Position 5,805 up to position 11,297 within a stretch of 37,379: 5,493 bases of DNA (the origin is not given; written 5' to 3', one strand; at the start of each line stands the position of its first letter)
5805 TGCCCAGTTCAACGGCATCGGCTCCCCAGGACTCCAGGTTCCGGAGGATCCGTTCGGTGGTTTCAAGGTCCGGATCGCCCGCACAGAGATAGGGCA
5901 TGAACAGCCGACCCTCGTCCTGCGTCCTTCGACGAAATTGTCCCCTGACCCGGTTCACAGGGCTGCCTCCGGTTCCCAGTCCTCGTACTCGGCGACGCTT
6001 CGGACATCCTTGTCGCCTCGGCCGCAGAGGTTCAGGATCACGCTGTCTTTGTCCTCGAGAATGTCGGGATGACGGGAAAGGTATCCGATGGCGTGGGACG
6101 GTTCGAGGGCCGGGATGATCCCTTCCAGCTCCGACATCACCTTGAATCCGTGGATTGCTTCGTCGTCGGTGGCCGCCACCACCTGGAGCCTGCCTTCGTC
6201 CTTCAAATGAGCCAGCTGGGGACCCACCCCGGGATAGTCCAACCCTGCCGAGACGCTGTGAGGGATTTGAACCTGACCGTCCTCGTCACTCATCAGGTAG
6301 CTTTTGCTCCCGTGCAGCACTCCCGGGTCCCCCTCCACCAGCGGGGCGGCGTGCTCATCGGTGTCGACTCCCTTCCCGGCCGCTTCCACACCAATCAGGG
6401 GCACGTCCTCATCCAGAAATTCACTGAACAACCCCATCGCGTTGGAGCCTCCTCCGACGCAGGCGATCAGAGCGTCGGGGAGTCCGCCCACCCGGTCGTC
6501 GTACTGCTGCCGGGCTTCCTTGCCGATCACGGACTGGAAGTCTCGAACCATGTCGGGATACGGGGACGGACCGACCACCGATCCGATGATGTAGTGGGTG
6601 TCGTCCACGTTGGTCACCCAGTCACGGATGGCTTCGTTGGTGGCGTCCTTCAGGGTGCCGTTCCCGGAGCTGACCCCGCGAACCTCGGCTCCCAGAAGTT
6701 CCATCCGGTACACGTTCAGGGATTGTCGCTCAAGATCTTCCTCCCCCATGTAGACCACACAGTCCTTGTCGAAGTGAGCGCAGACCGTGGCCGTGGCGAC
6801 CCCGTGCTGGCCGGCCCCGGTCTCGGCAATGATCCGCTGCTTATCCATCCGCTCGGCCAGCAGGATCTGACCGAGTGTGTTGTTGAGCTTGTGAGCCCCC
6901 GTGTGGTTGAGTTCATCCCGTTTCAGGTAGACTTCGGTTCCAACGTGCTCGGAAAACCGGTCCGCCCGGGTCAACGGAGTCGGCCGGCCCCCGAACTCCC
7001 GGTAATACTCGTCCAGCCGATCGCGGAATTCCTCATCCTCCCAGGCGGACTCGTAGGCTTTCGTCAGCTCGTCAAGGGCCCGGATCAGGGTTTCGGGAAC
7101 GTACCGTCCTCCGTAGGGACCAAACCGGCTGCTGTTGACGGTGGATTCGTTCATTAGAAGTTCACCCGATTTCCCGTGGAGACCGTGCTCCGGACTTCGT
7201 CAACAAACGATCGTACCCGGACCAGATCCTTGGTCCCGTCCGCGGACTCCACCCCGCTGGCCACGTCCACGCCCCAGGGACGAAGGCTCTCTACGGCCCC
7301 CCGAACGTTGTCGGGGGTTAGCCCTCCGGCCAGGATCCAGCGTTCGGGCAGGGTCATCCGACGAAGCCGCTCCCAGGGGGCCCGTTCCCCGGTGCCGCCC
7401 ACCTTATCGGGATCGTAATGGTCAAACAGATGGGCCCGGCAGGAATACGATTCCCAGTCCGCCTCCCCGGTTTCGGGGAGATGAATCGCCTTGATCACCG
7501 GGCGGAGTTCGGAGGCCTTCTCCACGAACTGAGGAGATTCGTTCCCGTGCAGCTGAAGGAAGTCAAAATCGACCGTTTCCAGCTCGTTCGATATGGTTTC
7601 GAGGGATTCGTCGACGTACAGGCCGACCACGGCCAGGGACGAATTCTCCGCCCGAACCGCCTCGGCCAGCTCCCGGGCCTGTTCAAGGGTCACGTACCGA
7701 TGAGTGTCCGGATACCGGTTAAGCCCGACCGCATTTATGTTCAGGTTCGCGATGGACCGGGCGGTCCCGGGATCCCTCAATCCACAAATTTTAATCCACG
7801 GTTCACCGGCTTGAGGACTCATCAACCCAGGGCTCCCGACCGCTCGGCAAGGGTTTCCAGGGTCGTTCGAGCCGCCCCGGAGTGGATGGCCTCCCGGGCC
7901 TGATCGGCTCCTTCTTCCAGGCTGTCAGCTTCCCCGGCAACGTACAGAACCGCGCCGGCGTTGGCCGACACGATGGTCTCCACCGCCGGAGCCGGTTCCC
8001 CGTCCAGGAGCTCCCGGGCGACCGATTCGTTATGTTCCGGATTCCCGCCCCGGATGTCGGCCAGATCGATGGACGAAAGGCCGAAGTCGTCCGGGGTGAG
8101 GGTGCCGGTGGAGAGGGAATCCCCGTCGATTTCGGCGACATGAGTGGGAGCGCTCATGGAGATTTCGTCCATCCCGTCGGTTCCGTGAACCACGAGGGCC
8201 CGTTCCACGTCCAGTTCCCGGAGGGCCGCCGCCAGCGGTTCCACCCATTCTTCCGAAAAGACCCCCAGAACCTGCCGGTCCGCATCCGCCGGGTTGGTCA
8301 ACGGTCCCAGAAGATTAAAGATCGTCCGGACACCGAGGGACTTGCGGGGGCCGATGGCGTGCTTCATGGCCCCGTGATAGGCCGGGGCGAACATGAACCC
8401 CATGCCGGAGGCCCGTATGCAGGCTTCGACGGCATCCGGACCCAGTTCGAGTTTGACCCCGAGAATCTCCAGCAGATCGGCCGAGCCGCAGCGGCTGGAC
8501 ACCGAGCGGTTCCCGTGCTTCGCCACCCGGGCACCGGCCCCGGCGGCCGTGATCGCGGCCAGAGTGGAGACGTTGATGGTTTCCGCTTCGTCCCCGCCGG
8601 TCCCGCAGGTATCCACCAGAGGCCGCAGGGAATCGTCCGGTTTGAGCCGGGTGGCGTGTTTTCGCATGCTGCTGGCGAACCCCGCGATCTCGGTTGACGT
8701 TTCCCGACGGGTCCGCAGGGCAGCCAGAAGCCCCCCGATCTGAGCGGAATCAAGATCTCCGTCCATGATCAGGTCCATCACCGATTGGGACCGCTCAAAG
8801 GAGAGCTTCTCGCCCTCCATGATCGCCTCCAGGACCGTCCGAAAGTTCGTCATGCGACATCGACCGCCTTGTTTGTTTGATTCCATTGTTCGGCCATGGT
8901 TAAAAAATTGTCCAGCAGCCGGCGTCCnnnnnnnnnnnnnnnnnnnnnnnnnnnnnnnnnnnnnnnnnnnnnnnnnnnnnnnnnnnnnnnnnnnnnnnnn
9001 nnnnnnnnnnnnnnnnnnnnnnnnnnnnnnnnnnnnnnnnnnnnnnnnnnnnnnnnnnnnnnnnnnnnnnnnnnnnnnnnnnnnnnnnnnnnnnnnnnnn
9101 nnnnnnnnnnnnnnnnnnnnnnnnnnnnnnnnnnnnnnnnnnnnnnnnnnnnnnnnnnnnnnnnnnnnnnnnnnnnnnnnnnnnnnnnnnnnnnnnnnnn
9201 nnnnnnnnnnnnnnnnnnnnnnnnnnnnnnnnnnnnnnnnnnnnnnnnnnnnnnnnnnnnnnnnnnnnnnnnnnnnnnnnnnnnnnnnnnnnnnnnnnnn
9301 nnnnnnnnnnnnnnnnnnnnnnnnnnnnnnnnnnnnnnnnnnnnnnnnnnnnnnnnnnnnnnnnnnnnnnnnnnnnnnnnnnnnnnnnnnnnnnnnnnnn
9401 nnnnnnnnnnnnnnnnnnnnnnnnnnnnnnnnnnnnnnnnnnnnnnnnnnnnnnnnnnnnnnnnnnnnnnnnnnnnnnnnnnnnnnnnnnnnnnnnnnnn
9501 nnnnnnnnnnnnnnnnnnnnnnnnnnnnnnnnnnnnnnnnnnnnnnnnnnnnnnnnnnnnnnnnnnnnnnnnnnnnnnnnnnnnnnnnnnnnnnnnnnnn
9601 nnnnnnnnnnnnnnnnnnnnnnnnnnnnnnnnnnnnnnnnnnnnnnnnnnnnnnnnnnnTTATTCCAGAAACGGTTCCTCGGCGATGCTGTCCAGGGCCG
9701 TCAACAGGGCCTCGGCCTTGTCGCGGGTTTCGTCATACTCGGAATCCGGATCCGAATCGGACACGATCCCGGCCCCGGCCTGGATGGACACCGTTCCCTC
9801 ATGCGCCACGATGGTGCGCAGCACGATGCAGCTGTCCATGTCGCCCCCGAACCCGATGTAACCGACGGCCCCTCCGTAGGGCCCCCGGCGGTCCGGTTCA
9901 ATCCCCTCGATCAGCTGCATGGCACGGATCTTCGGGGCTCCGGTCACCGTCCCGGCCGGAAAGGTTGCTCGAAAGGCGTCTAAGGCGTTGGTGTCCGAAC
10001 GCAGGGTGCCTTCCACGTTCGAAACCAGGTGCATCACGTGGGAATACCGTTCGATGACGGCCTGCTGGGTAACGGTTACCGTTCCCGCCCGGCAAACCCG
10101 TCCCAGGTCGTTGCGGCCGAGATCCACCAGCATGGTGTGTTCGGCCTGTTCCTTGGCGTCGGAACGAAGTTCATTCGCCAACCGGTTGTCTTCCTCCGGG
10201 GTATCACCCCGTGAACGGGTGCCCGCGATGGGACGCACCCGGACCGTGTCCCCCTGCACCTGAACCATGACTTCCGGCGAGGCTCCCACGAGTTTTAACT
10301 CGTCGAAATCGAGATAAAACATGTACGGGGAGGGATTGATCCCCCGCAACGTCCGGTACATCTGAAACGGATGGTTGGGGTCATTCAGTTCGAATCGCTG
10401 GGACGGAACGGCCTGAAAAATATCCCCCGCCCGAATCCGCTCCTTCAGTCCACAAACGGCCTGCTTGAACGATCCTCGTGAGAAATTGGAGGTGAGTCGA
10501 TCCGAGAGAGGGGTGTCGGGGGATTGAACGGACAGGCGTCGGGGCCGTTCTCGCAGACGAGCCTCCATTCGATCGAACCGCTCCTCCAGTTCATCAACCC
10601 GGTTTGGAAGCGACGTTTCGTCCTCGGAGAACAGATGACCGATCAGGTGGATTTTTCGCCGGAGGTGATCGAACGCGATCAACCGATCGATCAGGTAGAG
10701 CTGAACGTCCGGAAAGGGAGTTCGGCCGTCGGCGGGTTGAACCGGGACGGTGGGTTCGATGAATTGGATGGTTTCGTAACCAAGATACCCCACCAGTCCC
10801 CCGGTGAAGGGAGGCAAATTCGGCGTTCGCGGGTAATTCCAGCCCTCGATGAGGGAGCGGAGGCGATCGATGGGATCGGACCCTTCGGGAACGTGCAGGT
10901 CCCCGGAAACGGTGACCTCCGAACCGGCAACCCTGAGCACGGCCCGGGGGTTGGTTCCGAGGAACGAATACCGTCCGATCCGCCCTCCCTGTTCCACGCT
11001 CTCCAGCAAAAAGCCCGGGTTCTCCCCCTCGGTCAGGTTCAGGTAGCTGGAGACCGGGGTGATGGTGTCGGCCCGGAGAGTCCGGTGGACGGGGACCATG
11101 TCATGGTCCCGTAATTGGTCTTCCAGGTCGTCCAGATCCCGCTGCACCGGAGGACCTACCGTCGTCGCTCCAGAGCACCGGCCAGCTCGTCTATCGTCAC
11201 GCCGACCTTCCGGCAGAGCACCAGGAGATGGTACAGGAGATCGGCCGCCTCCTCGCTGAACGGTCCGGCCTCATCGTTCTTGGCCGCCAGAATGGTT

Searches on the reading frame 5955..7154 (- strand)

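Call 9: search_protein_families(library=pfam, proteins=[window:5955-7154:-], max_evalue=0.001)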
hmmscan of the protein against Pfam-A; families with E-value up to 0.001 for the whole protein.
window:5955-7154:- (399 aa): 1 family
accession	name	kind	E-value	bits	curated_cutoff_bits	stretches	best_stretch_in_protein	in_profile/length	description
PF00291.31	PALP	-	3.6e-38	132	35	1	55-378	4-295/295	Pyridoxal-phosphate dependent enzyme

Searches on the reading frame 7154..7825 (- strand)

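Call 9: search_protein_families(library=pfam, proteins=[window:7154-7825:-], max_evalue=0.001)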
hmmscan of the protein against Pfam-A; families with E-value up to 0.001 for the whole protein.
window:7154-7825:- (223 aa): 1 family
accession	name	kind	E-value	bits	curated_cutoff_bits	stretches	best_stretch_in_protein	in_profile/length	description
PF00697.28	PRAI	-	6.7e-40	137.3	22.7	1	12-209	2-192/193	N-(5'phosphoribosyl)anthranilate (PRA) isomerase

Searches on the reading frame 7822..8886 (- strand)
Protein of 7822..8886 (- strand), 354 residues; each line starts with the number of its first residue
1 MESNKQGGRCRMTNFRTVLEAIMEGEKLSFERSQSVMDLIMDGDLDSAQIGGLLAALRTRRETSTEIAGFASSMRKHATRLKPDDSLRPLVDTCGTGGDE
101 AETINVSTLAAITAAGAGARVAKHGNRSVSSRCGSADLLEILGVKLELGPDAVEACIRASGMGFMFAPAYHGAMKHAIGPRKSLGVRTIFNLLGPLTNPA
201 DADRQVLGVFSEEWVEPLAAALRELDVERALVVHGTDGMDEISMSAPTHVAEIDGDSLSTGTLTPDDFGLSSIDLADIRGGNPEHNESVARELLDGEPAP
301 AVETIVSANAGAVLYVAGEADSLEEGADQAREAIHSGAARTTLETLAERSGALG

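Call 9: search_protein_families(library=pfam, proteins=[window:7822-8886:-], max_evalue=0.001)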
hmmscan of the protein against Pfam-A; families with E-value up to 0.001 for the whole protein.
window:7822-8886:- (354 aa): 2 families
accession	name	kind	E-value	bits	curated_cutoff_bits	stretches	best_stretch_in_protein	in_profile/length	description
PF00591.27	Glycos_transf_3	-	2.9e-94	315.9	27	1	89-339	3-252/253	Glycosyl transferase family, a/b domain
PF02885.22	Glycos_trans_3N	-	6.9e-19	67.8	26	1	17-78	2-63/63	Glycosyl transferase family, helical bundle domain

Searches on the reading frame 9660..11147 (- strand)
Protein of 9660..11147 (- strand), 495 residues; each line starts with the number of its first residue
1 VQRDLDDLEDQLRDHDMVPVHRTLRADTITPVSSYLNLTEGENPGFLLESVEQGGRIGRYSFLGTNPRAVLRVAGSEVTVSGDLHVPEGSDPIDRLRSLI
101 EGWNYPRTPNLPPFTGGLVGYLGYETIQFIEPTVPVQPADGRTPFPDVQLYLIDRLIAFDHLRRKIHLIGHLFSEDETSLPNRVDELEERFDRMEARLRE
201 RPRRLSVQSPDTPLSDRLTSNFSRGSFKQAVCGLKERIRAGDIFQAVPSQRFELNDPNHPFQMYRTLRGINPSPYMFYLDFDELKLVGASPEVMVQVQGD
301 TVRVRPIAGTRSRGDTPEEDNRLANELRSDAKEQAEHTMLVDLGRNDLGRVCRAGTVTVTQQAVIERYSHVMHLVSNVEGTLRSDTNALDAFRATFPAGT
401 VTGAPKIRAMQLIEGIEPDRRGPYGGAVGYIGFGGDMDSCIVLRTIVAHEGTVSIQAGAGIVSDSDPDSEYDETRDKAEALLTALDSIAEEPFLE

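Call 9: search_protein_families(library=pfam, proteins=[window:9660-11147:-], max_evalue=0.001)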
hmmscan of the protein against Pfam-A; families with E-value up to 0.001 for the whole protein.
window:9660-11147:- (495 aa): 2 families
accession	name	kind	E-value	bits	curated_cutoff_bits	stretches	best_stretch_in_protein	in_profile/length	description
PF00425.24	Chorismate_bind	-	5e-93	311.8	27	1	226-477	4-257/257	chorismate binding enzyme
PF04715.19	Anth_synt_I_N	-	5.2e-35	121.2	23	1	27-168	1-140/140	Anthranilate synthase component I, N terminal region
